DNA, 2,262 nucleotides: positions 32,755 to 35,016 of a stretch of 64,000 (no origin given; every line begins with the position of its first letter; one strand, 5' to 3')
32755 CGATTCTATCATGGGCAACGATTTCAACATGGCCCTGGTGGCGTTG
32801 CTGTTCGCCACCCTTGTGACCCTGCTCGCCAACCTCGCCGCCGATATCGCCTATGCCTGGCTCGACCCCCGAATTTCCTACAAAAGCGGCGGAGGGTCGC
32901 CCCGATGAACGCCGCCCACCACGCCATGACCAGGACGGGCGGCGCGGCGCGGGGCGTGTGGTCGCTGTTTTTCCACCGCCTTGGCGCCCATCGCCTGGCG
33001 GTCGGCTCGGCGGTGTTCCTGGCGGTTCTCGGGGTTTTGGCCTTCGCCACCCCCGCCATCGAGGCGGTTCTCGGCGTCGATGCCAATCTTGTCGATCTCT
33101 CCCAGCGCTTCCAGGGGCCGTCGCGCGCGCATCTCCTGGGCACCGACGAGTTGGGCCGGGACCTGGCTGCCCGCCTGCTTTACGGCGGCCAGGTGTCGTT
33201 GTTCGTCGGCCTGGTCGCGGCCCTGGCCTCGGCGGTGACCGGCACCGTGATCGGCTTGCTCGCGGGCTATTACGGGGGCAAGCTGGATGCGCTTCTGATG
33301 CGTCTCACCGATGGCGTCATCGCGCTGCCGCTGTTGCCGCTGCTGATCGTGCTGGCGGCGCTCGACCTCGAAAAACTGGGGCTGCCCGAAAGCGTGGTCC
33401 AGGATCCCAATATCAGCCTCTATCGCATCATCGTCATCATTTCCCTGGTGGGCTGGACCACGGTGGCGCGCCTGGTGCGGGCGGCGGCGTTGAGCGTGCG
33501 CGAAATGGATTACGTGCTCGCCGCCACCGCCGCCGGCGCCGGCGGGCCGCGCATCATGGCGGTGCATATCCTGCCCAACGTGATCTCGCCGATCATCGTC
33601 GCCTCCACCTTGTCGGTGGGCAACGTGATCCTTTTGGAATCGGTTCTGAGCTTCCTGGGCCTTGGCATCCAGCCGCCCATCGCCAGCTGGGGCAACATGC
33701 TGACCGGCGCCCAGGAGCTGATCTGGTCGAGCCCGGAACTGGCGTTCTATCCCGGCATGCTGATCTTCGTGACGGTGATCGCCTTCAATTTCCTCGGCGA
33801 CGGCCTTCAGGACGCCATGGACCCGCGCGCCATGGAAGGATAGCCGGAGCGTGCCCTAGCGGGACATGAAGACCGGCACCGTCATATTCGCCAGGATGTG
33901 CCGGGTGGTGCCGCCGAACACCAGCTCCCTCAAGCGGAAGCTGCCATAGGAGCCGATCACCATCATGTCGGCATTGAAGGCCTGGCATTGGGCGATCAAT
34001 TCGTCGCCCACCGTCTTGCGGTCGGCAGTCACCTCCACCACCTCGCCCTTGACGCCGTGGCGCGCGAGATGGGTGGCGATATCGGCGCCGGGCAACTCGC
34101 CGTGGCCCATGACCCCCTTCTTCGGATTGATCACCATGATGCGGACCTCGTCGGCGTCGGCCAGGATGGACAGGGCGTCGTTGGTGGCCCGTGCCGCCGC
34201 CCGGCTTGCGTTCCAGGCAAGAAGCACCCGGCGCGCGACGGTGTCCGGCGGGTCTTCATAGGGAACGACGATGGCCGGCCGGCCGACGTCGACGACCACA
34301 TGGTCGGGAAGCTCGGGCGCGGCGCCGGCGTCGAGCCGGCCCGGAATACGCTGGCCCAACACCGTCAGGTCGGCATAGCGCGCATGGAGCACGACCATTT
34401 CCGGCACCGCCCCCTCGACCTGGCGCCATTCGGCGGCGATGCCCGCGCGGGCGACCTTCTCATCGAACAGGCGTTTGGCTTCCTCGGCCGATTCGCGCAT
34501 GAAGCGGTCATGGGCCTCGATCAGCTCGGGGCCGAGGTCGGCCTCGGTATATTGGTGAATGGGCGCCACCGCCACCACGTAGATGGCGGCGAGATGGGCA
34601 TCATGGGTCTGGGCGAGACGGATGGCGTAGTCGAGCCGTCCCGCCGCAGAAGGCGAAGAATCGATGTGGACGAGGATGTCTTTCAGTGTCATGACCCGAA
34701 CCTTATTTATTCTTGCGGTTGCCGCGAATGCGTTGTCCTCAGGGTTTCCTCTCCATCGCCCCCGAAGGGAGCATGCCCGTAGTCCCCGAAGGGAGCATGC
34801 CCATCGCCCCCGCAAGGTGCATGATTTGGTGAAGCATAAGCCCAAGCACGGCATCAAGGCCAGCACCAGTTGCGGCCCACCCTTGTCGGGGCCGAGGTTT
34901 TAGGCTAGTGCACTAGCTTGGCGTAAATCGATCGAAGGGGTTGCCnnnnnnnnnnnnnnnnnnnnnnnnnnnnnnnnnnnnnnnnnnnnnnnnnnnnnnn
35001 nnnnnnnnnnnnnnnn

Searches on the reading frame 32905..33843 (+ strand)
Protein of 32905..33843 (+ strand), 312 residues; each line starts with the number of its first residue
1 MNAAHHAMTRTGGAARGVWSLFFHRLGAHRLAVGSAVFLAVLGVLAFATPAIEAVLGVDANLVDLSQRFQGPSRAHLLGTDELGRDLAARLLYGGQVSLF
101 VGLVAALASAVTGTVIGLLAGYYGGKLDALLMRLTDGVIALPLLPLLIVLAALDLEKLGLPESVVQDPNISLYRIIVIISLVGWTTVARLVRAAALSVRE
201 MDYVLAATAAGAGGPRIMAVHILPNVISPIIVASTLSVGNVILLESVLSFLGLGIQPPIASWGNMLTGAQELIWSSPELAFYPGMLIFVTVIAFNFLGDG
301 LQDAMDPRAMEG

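Call 46: search_protein_families(library=pfam, proteins=[window:32905-33843:+], max_evalue=0.00001)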
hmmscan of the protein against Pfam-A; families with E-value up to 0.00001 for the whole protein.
window:32905-33843:+ (312 aa): 1 family
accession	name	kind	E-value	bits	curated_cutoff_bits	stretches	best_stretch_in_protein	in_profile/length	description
PF00528.27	BPD_transp_1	-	1.7e-30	106.5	26.4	1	113-309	1-182/184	Binding-protein-dependent transport system inner membrane component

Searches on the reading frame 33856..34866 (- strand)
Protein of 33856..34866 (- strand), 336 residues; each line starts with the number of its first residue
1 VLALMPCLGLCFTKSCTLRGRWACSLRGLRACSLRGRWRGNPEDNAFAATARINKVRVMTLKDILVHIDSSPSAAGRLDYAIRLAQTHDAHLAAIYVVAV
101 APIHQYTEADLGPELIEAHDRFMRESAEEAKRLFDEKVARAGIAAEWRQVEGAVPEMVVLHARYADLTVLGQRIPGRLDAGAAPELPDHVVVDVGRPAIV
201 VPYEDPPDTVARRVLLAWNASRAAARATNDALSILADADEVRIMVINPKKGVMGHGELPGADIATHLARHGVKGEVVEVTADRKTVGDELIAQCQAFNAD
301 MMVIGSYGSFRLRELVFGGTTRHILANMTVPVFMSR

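Call 46: search_protein_families(library=pfam, proteins=[window:33856-34866:-], max_evalue=0.00001)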
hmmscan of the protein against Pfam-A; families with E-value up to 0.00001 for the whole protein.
window:33856-34866:- (336 aa): 1 family
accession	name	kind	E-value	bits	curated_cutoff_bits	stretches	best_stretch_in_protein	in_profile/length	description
PF00582.32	Usp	-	2.8e-17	64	24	2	215-335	18-140/141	Universal stress protein family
